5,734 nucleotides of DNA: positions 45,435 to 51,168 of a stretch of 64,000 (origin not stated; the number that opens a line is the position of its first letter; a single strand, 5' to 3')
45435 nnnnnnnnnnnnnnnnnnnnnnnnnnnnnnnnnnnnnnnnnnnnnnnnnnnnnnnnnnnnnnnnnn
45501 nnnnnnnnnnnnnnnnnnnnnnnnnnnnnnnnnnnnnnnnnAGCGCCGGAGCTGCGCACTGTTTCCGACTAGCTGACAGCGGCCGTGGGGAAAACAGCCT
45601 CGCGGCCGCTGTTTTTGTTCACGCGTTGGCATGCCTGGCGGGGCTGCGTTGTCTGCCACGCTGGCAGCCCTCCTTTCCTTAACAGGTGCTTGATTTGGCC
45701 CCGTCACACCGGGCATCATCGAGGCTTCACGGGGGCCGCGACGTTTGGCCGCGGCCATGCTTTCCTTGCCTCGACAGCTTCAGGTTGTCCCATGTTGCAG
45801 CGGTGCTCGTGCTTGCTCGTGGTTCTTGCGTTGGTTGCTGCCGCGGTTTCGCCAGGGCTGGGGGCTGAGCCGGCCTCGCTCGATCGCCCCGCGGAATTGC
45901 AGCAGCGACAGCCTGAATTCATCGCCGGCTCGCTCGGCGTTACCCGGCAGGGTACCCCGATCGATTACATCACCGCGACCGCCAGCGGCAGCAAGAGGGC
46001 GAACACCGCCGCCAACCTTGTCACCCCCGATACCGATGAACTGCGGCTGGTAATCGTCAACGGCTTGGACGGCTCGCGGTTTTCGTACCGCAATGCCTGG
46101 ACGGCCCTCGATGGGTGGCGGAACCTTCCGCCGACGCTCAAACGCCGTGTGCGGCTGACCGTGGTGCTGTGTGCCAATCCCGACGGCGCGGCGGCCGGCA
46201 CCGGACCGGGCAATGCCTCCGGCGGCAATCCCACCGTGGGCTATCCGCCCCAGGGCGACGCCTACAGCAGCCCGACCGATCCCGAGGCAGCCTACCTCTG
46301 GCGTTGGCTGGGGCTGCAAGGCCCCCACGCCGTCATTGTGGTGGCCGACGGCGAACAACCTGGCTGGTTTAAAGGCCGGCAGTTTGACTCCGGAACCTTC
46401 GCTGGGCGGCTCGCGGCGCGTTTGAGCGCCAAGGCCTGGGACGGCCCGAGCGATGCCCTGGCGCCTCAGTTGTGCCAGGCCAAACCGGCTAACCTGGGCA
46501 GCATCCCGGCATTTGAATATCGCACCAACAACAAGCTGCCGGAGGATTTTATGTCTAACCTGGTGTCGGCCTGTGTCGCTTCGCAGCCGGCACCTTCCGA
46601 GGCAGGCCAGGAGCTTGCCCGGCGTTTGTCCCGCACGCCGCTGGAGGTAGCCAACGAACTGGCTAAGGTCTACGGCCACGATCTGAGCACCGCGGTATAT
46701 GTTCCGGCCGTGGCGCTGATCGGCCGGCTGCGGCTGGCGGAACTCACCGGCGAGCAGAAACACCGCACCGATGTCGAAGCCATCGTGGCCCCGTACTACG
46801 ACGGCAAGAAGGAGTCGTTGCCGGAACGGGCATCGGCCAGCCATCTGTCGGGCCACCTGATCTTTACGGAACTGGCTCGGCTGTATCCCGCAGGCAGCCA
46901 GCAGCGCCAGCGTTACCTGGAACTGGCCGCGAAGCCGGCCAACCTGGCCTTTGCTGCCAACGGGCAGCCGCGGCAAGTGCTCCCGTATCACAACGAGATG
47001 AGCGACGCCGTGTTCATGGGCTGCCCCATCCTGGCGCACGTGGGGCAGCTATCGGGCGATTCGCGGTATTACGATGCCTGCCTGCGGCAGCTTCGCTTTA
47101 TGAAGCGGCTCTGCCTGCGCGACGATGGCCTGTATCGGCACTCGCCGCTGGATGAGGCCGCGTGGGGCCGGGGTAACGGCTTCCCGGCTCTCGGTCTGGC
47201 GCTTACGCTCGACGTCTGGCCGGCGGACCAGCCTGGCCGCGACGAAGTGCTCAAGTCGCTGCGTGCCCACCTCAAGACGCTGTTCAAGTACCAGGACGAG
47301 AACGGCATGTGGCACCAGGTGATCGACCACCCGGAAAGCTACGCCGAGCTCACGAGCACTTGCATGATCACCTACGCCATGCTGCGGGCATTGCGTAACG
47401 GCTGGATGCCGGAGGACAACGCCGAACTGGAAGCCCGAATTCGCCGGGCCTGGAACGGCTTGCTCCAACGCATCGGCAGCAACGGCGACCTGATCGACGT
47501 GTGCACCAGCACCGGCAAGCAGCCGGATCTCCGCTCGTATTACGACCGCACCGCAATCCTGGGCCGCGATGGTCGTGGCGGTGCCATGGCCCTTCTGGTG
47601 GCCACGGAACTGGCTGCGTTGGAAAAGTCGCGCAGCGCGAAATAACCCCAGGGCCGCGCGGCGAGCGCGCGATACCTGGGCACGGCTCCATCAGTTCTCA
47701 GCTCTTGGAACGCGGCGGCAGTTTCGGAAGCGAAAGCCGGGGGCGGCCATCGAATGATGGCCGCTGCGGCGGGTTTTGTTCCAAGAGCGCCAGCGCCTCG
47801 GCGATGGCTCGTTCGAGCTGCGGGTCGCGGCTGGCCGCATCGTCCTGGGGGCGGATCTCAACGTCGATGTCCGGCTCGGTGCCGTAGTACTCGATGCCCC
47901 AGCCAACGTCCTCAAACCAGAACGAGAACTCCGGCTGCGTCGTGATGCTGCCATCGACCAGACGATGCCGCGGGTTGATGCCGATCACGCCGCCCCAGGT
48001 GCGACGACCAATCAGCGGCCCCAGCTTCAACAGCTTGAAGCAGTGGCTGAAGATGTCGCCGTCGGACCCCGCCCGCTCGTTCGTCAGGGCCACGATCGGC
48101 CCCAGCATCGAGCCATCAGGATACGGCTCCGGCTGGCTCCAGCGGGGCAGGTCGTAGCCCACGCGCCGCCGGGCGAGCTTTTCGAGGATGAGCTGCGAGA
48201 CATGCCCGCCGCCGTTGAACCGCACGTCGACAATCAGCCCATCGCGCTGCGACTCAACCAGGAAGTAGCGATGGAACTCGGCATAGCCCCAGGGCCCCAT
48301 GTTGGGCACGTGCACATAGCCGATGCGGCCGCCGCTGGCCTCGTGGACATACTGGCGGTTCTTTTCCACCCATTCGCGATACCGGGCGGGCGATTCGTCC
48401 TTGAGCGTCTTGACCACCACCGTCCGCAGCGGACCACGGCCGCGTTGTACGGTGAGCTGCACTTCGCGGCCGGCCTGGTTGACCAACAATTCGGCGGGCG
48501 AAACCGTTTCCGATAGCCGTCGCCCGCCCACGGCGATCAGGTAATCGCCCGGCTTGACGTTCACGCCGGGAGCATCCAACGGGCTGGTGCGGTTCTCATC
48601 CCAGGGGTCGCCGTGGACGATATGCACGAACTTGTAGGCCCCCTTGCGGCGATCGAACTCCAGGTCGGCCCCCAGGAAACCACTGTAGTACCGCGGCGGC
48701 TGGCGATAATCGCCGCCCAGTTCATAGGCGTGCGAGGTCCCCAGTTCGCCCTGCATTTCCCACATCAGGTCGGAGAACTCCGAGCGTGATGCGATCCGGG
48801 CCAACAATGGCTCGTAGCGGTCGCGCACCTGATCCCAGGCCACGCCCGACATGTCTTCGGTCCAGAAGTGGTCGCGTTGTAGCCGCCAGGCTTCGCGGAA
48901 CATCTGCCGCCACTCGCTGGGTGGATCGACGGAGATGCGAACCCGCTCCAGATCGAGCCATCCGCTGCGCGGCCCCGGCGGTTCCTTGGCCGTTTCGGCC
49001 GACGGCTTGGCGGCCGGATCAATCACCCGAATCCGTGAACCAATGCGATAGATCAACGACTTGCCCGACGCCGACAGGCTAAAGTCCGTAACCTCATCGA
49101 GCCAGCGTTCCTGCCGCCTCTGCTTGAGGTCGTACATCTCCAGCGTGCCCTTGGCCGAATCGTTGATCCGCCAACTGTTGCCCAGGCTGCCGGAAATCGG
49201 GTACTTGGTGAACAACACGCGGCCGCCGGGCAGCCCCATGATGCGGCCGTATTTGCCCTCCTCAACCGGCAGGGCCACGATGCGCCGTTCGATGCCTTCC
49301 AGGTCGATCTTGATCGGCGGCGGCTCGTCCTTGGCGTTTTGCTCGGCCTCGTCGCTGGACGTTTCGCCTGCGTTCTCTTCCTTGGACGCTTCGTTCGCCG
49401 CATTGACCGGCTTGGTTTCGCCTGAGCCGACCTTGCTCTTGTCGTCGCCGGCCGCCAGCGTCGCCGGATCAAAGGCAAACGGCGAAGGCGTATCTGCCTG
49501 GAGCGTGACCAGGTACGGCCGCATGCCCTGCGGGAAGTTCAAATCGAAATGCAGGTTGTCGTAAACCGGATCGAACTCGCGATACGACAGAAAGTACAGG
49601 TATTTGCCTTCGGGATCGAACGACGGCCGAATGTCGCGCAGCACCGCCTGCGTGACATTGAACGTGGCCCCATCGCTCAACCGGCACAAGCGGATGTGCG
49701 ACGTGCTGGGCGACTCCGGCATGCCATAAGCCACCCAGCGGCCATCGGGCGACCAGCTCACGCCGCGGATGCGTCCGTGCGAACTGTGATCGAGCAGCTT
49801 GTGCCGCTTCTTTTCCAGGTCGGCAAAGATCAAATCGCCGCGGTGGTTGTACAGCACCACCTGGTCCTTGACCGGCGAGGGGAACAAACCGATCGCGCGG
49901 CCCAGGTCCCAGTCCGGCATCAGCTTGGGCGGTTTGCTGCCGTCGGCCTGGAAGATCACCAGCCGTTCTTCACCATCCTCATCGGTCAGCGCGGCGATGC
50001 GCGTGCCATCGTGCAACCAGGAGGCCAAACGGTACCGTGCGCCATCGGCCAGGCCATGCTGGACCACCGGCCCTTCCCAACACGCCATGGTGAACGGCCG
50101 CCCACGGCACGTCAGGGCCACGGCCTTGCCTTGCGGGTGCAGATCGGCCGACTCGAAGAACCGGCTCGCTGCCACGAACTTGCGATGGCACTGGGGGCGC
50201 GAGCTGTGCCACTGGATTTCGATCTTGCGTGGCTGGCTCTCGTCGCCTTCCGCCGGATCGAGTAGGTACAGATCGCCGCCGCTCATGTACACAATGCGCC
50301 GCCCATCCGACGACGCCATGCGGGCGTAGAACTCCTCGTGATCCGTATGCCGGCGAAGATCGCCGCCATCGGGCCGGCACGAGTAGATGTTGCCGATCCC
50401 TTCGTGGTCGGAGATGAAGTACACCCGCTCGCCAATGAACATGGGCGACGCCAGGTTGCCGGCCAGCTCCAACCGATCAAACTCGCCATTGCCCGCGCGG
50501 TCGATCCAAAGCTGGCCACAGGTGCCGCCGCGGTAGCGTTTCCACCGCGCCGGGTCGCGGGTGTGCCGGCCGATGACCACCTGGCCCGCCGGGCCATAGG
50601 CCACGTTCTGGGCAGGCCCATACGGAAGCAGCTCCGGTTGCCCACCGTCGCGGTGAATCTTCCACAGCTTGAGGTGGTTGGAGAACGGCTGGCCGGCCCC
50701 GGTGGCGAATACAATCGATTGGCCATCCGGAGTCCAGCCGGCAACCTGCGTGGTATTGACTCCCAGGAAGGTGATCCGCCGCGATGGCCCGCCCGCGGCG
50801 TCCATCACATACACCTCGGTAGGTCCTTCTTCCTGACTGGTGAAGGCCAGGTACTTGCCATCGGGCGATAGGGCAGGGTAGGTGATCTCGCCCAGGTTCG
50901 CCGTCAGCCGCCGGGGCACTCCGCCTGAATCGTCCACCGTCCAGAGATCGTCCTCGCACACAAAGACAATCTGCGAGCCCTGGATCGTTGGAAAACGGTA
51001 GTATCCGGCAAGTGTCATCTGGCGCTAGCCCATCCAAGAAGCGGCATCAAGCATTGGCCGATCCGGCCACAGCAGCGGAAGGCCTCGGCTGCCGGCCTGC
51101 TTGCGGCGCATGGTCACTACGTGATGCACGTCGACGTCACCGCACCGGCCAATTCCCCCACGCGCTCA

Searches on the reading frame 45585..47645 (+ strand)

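Call 14: search_protein_families(library=pfam, proteins=[window:45585-47645:+], max_evalue=0.001)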
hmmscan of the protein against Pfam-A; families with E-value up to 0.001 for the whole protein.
window:45585-47645:+ (686 aa): 1 family
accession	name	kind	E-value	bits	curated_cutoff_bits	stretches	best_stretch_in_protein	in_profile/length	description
PF07470.19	Glyco_hydro_88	-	1.5e-44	152.9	26.6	1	372-677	29-349/352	Glycosyl Hydrolase Family 88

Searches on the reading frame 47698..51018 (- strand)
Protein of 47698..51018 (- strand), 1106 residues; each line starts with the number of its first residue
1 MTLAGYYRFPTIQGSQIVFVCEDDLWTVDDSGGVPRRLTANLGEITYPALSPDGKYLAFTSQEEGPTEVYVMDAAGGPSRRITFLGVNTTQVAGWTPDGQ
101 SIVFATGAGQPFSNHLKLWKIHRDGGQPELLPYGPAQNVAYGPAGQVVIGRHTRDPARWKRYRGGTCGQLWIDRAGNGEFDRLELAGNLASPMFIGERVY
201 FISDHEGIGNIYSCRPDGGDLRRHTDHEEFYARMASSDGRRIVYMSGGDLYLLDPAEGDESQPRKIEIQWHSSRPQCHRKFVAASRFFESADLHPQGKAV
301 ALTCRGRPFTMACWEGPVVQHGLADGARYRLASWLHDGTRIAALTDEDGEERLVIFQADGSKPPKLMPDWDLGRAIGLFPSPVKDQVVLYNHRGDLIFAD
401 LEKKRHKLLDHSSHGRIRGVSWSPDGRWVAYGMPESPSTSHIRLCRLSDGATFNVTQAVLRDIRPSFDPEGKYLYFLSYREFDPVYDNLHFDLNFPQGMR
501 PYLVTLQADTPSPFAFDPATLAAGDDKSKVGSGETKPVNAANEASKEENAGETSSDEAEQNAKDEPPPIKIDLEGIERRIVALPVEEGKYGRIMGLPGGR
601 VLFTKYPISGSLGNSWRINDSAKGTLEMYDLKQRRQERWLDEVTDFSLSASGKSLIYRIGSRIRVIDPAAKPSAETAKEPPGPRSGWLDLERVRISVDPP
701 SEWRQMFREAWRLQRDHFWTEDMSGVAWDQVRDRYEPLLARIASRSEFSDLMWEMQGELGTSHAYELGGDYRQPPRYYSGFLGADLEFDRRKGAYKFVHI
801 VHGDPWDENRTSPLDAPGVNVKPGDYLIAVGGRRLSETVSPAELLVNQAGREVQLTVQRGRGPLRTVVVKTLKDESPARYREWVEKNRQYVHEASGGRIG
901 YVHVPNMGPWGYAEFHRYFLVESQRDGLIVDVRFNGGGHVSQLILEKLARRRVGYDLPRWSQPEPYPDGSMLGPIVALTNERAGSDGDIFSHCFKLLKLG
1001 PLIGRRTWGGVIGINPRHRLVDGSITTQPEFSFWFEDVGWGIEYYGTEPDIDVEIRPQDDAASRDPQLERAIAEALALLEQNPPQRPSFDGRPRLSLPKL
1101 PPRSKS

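Call 14: search_protein_families(library=pfam, proteins=[window:47698-51018:-], max_evalue=0.001)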
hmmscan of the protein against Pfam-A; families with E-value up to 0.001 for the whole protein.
window:47698-51018:- (1106 aa): 7 families
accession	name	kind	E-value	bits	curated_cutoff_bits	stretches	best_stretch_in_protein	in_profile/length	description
PF14684.11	Tricorn_C1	-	1.4e-27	95.8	24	1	699-757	1-59/59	Tricorn protease C1 domain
PF03572.23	Peptidase_S41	-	2.5e-25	89.4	24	1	898-1053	1-165/165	Peptidase family S41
PF14685.13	PDZ_Tricorn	-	3.2e-25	88.4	25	1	780-869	1-88/88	Tricorn protease PDZ domain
PF07676.18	PD40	-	2.2e-23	82.1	20.9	1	35-71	1-38/38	WD40-like Beta Propeller Repeat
PF00930.27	DPPIV_N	-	1e-06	28.2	22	0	25-94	25-89/354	Dipeptidyl peptidase IV (DPP IV) N-terminal region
PF00400.38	WD40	-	0.00025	21.9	27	0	408-430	7-27/39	WD domain, G-beta repeat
PF25174.1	Beta-prop_THOC3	-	0.00033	20.2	305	0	43-110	89-152/272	THOC3 beta-propeller domain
